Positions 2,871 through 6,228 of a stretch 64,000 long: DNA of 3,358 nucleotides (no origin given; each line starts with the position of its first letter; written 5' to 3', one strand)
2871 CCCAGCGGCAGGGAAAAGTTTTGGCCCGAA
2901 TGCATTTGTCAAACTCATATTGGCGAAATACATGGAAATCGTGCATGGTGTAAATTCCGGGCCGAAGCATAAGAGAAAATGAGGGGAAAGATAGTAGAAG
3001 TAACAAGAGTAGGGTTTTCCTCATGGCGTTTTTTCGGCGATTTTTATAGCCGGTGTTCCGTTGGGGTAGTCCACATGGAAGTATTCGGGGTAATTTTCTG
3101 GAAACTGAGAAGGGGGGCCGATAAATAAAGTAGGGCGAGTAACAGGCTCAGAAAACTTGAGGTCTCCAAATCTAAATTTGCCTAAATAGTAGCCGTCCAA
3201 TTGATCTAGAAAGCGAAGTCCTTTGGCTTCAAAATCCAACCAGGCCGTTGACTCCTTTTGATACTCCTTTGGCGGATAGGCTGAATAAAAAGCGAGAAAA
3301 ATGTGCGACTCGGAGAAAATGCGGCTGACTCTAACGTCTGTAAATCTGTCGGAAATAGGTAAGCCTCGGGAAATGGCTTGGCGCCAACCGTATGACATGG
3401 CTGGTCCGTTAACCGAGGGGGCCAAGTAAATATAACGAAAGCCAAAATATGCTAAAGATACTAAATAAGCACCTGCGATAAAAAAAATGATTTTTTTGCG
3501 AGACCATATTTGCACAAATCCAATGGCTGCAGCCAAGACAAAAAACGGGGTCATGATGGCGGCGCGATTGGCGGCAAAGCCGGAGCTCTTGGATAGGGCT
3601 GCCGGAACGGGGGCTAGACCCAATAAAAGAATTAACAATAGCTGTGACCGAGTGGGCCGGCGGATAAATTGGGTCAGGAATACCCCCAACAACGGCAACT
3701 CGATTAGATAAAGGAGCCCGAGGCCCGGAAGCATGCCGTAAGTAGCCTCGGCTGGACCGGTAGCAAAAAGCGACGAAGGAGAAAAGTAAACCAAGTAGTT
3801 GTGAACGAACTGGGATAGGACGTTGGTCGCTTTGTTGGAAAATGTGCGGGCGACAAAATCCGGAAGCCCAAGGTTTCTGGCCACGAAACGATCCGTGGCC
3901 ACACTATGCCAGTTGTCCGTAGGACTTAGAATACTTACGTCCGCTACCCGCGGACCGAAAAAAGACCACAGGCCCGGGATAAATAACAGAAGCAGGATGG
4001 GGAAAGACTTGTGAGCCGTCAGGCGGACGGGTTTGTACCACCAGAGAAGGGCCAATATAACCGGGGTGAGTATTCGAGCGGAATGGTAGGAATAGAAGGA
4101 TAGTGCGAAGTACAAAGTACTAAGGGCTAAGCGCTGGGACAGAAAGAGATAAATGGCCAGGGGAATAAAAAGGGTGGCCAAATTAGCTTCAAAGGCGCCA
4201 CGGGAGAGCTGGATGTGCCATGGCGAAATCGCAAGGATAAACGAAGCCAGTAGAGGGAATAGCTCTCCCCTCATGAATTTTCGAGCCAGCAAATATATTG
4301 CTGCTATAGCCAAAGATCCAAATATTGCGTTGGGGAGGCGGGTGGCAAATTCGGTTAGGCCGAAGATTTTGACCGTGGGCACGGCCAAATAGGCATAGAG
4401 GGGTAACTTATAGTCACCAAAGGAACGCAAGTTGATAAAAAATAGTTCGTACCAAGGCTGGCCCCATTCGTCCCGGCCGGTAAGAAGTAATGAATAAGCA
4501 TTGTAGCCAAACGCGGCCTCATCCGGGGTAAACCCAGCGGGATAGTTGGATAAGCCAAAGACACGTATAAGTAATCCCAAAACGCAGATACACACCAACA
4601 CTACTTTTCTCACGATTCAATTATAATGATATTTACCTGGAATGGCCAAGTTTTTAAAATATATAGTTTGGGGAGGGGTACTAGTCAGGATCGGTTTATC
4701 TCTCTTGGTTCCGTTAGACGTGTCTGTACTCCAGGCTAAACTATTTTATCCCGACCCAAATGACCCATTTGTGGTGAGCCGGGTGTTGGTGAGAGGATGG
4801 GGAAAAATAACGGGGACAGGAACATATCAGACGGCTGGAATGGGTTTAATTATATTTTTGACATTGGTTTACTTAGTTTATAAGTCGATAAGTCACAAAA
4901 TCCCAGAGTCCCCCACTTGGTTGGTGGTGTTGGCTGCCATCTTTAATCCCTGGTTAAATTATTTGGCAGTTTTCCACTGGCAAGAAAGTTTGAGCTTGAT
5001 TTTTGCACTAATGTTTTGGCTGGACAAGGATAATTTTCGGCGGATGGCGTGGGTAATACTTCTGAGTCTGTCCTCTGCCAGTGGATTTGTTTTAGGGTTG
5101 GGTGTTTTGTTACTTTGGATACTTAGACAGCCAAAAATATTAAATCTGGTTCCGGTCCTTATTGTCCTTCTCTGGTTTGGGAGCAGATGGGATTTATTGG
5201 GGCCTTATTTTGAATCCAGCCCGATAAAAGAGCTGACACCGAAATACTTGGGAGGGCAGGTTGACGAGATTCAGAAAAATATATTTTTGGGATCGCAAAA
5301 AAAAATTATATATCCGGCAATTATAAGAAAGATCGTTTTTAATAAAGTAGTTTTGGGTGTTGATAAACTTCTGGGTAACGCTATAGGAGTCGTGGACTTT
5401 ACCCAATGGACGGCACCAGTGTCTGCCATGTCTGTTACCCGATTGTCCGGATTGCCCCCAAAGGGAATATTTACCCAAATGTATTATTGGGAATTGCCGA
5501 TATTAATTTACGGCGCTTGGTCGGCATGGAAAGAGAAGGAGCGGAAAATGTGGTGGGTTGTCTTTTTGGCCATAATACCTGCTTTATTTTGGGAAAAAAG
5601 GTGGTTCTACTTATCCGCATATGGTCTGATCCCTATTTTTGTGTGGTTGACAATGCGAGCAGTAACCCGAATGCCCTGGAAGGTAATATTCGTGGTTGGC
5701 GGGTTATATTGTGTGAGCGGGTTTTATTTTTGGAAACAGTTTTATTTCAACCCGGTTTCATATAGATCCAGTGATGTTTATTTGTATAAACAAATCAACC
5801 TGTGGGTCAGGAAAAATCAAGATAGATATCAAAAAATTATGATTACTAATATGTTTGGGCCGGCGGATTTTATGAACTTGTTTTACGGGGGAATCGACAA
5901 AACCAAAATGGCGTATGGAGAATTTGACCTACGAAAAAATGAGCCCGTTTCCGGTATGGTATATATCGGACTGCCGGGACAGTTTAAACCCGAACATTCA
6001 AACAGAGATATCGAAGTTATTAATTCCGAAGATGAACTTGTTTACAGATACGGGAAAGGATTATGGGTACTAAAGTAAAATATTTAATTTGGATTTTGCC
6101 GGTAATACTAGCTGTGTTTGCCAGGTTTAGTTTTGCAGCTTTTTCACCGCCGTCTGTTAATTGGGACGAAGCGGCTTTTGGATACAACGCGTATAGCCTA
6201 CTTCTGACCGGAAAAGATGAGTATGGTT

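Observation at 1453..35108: Expansion of membrane transferase families in one locus: two ArnT-like GT-C families, MHD/GYGYP pair, HPDI pair, tandem GT2 duplicates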

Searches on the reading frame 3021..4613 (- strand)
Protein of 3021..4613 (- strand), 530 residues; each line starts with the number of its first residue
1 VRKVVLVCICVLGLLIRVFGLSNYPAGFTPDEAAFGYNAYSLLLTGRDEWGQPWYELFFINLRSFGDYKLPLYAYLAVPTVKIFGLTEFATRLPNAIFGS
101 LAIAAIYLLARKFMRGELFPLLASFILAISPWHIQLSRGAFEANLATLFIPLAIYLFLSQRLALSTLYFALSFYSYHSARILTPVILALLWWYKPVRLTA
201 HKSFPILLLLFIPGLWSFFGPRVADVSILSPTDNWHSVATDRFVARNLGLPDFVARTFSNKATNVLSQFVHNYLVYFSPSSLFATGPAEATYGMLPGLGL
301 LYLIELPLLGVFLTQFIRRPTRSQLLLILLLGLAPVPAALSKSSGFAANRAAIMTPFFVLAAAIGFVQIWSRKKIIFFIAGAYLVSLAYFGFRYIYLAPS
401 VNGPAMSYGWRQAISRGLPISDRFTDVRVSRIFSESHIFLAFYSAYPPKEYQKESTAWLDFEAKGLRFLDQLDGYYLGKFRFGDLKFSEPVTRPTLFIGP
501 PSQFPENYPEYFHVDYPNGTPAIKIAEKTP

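Call 5: search_protein_families(library=pfam, proteins=[window:3021-4613:-], max_evalue=0.01)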
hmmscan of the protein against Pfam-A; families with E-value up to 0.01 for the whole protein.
window:3021-4613:- (530 aa): 2 families
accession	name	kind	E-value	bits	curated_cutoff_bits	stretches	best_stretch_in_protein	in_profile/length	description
PF13231.12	PMT_2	-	4.4e-07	30.7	26.1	1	71-211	4-149/160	Dolichyl-phosphate-mannose-protein mannosyltransferase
PF02366.24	PMT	-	2e-05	24.7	22.7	1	7-159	1-153/245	Dolichyl-phosphate-mannose-protein mannosyltransferase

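Call 21: find_homologous_proteins(query=window:3021-4613:-, max_evalue=0.00001)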
Query window:3021-4613:- (530 aa): 1324 proteins with E <= 0.00001 among 8000 candidates; the best 120 are listed.
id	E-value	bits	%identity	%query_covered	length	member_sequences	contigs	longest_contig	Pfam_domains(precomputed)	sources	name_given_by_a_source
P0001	0.0e+0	1184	100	100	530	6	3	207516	PF02366.25,PF13231.13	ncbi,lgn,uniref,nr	ncbi:hypothetical protein A2634_04925 [Candidatus Amesbacteria bacterium RIFCSPHIGHO2_01_FULL_48_32]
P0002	1.8e-291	986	82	99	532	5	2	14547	PF13231.13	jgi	-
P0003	2.0e-192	659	58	98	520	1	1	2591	PF02366.25,PF13231.13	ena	-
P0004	2.8e-179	616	56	100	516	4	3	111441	PF13231.13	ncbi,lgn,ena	ncbi:MAG: glycosyltransferase family 39 protein [Patescibacteria group bacterium]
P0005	5.2e-179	615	56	97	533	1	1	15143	PF13231.13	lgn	-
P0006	2.0e-178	613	56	100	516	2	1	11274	PF13231.13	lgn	-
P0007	5.0e-177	608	56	100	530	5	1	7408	PF13231.13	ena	-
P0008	9.1e-176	604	56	100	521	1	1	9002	PF13231.13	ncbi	-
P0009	1.2e-174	600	53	99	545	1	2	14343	PF13231.13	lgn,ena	-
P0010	1.4e-174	600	55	97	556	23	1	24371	-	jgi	-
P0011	4.2e-174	599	55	100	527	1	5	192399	-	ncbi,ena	-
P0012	4.1e-173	595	54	100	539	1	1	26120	PF02366.25,PF13231.13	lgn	-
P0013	1.7e-172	593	55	100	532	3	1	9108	PF13231.13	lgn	-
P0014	4.2e-172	592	54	99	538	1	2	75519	PF13231.13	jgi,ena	-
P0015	5.3e-172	592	55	99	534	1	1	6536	PF13231.13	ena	-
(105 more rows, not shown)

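Call 24: find_related_loci(query=A3, collection=genome_contigs, flank=10000)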
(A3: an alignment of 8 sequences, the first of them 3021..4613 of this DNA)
Query A3 (530 aa) in genome_contigs; peptide patterns used: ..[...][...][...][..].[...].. (x = any residue, [..] = any of these).
453 stretches matched a pattern; 436 encode a relative of the query (tblastn E <= 1e-3); the best 80 are kept; 80 distinct loci.
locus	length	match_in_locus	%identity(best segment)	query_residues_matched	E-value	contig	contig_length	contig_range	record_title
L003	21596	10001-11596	56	1-530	0e+0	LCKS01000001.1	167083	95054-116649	MAG: Candidatus Amesbacteria bacterium GW2011_GWC2_45_19 UX05_C0001, whole genome shotgun sequence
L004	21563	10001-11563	54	5-530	3e-174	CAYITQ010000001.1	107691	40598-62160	MAG TPA_asm: uncultured Gammaproteobacteria bacterium isolate ERP119705_co3_801 genome assembly, contig: NODE_100_length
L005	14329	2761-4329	53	3-530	4e-174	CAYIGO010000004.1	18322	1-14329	MAG TPA_asm: uncultured Gammaproteobacteria bacterium isolate ERP119705_co22_108 genome assembly, contig: NODE_2435_leng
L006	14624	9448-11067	55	16-530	6e-173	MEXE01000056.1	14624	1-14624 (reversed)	MAG: Candidatus Amesbacteria bacterium RBG_19FT_COMBO_48_16 rbg_19ft_combo_scaffold_997, whole genome shotgun sequence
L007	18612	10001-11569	53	3-530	9e-171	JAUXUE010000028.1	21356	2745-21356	MAG: Candidatus Amesbacteria bacterium isolate C13_metabat.bin.65 C13_k141_116317, whole genome shotgun sequence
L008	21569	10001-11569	53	3-530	5e-166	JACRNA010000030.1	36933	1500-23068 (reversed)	MAG: Candidatus Amesbacteria bacterium isolate NC_groundwater_1921_Pr3_S-0.2um_39_4 scaffold_447691, whole genome shotgu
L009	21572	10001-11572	52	17-530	4e-161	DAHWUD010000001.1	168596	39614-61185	MAG TPA_asm: Candidatus Amesbacteria bacterium isolate clean1528 NODE_1_length_168596_cov_57.624523, whole genome shotgu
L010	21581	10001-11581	55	1-530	2e-177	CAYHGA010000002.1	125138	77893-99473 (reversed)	MAG TPA_asm: uncultured Gammaproteobacteria bacterium isolate ERP119705_co10_249 genome assembly, contig: NODE_51_length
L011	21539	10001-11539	54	1-530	1e-158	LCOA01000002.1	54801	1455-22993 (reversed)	MAG: Candidatus Amesbacteria bacterium GW2011_GWA1_47_20 UX92_C0002, whole genome shotgun sequence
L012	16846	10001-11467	51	22-530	2e-150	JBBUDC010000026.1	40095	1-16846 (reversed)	MAG: Patescibacteria group bacterium isolate H43-bin206_1 H43_bin206_1_000000000026, whole genome shotgun sequence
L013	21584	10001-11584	46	6-525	1e-141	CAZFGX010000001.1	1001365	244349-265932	MAG TPA_asm: uncultured Gammaproteobacteria bacterium isolate SRP342105_co1_501 genome assembly, contig: NODE_2_length_1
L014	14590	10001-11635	44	1-527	8e-139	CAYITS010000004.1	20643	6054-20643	MAG TPA_asm: uncultured Gammaproteobacteria bacterium isolate ERP119705_co3_637 genome assembly, contig: NODE_2950_lengt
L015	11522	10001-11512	48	1-503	4e-138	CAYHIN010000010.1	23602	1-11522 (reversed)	MAG TPA_asm: uncultured Gammaproteobacteria bacterium isolate ERP119705_co13_445 genome assembly, contig: NODE_2663_leng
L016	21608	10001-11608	47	1-530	2e-134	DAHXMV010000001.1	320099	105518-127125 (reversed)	MAG TPA_asm: Candidatus Amesbacteria bacterium isolate clean1627 NODE_1_length_320099_cov_20.142678, whole genome shotgu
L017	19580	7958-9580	42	3-528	1e-134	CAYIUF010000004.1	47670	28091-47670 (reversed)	MAG TPA_asm: uncultured Gammaproteobacteria bacterium isolate ERP119705_co5_572 genome assembly, contig: NODE_694_length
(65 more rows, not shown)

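Call 42: search_solved_structures(query=A3, max_evalue=1)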
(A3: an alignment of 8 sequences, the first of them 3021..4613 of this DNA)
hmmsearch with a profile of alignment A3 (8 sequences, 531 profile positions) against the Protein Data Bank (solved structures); distinct sequences matched with E-value up to 1: 2.
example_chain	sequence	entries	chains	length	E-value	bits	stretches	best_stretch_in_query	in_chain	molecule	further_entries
5ezm_A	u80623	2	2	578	0.0042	19.1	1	67-192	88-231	4-amino-4-deoxy-L-arabinose transferase or related glycosyltransferases of PMT family | 4-amino-4-deoxy-L-arabinose (L-Ara4N) transferase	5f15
6cfw_D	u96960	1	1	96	0.11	14.5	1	351-411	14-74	MBH subunit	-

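Call 89: find_encoding_contigs(protein=P0002, flank=10000, max_places=2)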
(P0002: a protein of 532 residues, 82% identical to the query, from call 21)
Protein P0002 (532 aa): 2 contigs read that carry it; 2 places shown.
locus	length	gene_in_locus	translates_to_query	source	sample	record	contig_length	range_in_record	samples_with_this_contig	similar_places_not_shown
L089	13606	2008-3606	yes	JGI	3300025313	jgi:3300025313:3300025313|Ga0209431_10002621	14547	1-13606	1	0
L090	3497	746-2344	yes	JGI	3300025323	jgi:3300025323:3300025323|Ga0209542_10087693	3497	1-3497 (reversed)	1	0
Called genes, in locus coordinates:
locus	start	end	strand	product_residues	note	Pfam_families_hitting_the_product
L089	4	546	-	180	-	PF13231:PMT_2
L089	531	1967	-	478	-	-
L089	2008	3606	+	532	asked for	PF13231:PMT_2 (weak)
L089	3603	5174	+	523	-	-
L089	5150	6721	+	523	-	-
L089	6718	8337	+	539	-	-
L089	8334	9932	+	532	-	PF02366:PMT, PF13231:PMT_2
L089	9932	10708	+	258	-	PF00535:Glycos_transf_2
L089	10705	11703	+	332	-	PF13439:Glyco_transf_4 (weak), PF20706:GT4-conflict, PF00534:Glycos_transf_1, PF13692:Glyco_trans_1_4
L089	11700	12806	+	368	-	-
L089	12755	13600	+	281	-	PF00535:Glycos_transf_2, PF13641:Glyco_tranf_2_3 (faint)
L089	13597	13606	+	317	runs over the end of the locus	?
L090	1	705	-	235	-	?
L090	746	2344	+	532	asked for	PF13231:PMT_2 (weak)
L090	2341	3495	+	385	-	?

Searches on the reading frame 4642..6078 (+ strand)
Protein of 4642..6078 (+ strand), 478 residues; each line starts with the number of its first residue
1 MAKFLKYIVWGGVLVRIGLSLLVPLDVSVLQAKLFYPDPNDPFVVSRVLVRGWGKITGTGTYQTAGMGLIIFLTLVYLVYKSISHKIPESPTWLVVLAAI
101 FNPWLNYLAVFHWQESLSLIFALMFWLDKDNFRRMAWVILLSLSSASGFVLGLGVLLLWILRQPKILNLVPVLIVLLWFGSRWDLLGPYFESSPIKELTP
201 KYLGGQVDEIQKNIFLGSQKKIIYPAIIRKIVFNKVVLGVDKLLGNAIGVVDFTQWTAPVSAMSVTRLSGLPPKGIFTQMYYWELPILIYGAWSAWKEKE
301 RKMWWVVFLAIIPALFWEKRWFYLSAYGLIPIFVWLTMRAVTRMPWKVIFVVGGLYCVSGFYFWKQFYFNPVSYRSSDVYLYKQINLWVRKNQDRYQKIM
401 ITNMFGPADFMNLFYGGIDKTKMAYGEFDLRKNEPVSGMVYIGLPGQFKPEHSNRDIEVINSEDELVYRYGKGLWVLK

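Call 5: search_protein_families(library=pfam, proteins=[window:4642-6078:+], max_evalue=0.01)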
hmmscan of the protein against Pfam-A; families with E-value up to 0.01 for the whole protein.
window:4642-6078:+ (478 aa): 0 families

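Call 83: search_protein_families(library=pfam, proteins=[window:4642-6078:+], max_evalue=1)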
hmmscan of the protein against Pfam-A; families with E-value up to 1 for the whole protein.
window:4642-6078:+ (478 aa): 0 families
